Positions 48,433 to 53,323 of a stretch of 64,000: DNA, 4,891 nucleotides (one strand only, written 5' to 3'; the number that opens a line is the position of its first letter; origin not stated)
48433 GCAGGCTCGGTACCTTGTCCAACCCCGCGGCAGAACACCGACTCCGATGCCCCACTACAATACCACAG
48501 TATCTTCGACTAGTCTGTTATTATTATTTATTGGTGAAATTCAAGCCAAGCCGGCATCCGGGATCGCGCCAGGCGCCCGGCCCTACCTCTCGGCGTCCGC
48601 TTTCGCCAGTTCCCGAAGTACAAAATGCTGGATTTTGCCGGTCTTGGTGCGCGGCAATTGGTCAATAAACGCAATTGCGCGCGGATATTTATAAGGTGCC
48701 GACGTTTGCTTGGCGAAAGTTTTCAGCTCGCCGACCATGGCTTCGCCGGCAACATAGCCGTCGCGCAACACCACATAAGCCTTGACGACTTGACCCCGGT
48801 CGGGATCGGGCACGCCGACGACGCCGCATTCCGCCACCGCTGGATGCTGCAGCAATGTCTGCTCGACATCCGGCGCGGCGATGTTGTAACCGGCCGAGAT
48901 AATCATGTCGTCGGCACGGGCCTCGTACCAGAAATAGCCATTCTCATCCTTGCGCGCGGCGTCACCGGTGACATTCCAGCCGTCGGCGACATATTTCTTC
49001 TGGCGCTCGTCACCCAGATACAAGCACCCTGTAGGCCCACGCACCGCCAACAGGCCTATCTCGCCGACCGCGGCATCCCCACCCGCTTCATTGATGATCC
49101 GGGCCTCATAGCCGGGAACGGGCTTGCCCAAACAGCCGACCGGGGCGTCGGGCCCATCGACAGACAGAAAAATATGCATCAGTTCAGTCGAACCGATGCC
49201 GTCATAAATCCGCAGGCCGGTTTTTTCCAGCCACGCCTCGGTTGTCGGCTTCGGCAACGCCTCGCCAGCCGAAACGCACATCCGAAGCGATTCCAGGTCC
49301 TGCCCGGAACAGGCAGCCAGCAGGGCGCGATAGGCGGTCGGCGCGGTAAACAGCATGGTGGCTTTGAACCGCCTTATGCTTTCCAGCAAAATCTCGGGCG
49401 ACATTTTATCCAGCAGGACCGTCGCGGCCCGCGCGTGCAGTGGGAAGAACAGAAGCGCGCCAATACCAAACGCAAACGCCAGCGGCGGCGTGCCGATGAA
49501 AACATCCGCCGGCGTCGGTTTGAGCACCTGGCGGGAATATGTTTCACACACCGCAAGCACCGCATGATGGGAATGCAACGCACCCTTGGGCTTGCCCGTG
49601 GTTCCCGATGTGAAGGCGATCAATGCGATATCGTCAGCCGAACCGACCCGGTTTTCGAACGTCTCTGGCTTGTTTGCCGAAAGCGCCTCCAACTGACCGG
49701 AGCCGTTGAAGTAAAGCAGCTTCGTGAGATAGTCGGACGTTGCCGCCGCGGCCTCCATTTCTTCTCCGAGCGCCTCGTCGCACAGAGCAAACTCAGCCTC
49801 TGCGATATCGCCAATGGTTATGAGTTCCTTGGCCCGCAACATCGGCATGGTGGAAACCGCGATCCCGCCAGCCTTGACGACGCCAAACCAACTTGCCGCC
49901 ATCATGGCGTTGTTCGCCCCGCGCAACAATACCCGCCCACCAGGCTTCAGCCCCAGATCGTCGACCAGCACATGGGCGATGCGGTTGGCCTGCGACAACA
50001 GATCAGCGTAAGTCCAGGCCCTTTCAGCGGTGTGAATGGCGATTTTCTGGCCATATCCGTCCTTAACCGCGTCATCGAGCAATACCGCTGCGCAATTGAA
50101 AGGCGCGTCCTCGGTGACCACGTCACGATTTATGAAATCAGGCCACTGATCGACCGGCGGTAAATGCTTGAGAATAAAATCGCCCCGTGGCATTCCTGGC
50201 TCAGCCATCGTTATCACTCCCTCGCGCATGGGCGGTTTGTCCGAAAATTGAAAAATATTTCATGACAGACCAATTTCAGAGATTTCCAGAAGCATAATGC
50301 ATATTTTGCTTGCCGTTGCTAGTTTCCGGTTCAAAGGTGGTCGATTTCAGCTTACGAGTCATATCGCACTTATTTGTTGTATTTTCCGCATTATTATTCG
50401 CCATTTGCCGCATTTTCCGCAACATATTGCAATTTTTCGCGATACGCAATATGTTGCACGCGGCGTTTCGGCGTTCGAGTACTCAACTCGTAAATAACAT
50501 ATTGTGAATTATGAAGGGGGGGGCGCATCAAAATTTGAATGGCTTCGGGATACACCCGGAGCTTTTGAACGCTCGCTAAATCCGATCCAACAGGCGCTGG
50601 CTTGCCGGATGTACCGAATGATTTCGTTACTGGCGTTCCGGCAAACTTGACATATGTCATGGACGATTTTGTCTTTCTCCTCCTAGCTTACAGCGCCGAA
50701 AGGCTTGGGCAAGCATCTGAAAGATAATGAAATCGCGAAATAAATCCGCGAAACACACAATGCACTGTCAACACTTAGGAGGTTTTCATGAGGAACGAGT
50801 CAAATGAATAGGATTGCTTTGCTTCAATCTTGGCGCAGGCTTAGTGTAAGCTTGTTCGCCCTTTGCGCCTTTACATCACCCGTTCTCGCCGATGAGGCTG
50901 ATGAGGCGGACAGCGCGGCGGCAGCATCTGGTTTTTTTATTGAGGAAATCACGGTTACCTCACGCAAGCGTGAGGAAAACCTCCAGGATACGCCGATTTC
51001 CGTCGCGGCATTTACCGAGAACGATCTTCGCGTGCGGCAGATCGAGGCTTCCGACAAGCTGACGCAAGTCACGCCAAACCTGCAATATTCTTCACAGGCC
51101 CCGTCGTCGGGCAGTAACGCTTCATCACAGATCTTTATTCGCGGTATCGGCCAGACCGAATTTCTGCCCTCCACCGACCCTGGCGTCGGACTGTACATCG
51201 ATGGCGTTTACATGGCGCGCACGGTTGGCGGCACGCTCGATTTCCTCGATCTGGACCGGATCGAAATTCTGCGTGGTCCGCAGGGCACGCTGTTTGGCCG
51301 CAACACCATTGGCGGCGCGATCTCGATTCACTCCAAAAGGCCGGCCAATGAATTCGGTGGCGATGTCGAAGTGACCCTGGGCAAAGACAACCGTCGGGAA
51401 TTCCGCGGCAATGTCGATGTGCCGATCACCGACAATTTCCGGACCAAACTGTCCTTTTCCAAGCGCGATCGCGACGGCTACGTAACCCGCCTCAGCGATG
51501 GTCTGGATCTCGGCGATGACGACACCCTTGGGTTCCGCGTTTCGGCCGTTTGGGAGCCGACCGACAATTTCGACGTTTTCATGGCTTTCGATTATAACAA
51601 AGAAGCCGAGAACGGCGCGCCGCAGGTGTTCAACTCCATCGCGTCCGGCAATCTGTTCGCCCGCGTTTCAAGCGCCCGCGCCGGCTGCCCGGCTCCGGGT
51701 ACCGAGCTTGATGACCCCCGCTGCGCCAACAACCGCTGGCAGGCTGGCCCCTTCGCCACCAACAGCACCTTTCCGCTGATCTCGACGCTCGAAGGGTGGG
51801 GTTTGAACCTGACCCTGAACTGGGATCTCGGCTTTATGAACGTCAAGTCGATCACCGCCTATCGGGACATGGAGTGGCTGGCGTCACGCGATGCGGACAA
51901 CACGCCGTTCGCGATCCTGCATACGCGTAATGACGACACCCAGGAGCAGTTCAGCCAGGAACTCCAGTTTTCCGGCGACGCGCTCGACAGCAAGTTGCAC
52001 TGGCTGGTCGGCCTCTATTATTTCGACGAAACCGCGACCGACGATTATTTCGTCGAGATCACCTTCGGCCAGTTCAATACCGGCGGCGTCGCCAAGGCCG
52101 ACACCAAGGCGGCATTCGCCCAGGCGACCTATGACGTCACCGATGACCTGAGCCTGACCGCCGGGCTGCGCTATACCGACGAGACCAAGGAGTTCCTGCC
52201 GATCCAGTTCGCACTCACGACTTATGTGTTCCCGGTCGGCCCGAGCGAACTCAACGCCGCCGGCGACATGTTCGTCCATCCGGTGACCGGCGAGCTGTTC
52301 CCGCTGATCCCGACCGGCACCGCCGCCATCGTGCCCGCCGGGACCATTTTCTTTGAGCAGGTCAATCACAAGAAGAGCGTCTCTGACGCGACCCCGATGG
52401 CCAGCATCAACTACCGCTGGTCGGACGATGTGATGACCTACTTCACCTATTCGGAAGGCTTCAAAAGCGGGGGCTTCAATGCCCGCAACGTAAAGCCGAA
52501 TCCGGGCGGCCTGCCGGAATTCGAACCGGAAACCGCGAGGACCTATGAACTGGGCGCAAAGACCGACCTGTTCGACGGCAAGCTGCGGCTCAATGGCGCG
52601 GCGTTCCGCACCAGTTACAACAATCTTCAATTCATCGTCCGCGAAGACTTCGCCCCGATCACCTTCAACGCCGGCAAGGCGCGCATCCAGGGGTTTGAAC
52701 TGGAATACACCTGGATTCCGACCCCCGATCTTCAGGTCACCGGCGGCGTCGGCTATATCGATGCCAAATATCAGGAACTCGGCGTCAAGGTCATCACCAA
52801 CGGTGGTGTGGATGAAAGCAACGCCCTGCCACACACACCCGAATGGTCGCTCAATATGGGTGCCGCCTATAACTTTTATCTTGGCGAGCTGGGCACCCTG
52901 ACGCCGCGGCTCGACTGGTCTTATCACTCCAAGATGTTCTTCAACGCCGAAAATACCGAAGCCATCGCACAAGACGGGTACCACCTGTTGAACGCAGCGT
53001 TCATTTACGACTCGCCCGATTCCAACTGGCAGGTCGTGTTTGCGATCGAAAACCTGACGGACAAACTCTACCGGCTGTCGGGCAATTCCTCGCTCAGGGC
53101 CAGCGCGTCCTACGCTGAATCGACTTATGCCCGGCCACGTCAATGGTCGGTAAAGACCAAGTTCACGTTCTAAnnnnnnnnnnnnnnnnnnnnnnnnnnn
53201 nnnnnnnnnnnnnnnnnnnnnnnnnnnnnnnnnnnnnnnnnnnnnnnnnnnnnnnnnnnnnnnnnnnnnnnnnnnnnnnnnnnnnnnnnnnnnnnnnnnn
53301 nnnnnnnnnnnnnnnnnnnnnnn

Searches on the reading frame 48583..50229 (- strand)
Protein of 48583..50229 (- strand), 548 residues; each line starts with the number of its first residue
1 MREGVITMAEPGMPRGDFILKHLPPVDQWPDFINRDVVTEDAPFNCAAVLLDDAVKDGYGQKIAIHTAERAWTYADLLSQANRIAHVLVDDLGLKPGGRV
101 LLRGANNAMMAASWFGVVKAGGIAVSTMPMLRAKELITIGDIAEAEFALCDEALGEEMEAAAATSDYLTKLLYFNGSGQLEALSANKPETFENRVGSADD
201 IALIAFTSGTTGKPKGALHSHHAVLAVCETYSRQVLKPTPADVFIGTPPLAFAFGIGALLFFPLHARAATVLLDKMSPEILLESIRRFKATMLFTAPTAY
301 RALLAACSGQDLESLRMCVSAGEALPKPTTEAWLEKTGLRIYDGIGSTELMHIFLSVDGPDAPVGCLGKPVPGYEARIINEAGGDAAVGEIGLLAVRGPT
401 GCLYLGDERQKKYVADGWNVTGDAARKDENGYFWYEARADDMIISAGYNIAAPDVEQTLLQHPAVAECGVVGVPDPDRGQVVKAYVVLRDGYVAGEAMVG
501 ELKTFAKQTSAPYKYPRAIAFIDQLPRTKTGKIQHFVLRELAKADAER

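Call 47: search_protein_families(library=pfam, proteins=[window:48583-50229:-], max_evalue=0.00001)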
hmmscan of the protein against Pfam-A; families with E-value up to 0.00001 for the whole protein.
window:48583-50229:- (548 aa): 2 families
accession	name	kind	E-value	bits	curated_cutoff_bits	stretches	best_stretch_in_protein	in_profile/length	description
PF00501.34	AMP-binding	-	1.7e-70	238.2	29.9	1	58-400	7-378/384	AMP-binding enzyme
PF13193.12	AMP-binding_C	-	2.3e-23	83.3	24.5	1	455-532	2-76/76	AMP-binding enzyme C-terminal domain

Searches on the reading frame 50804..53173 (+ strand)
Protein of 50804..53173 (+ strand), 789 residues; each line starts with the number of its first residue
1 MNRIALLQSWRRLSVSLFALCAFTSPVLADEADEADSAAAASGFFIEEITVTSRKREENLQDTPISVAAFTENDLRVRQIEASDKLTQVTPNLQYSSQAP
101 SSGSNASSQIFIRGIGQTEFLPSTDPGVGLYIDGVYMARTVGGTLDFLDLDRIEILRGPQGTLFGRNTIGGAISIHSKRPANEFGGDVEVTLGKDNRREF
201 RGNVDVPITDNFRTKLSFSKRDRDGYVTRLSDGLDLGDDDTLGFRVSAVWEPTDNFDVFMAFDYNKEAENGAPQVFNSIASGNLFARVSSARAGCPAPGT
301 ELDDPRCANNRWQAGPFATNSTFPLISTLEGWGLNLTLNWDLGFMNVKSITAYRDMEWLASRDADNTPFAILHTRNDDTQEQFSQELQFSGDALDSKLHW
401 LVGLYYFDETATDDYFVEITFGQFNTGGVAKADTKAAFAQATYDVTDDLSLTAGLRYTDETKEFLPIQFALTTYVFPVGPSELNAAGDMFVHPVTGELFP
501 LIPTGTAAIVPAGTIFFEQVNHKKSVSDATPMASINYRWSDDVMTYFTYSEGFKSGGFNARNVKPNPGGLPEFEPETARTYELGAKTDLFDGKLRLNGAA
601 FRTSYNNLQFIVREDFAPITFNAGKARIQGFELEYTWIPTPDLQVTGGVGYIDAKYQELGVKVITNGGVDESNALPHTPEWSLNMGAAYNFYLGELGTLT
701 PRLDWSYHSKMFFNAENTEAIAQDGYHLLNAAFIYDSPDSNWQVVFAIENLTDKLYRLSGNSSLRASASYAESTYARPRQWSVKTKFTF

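Call 47: search_protein_families(library=pfam, proteins=[window:50804-53173:+], max_evalue=0.00001)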
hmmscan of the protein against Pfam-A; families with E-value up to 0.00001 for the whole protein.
window:50804-53173:+ (789 aa): 2 families
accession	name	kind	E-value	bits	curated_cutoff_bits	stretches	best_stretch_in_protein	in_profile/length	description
PF00593.30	TonB_dep_Rec_b-barrel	-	4.7e-49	168.9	27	1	326-751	55-436/436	TonB dependent receptor-like, beta-barrel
PF07715.20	Plug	-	1.1e-16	61.7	23.9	1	60-172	2-107/107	TonB-dependent Receptor Plug Domain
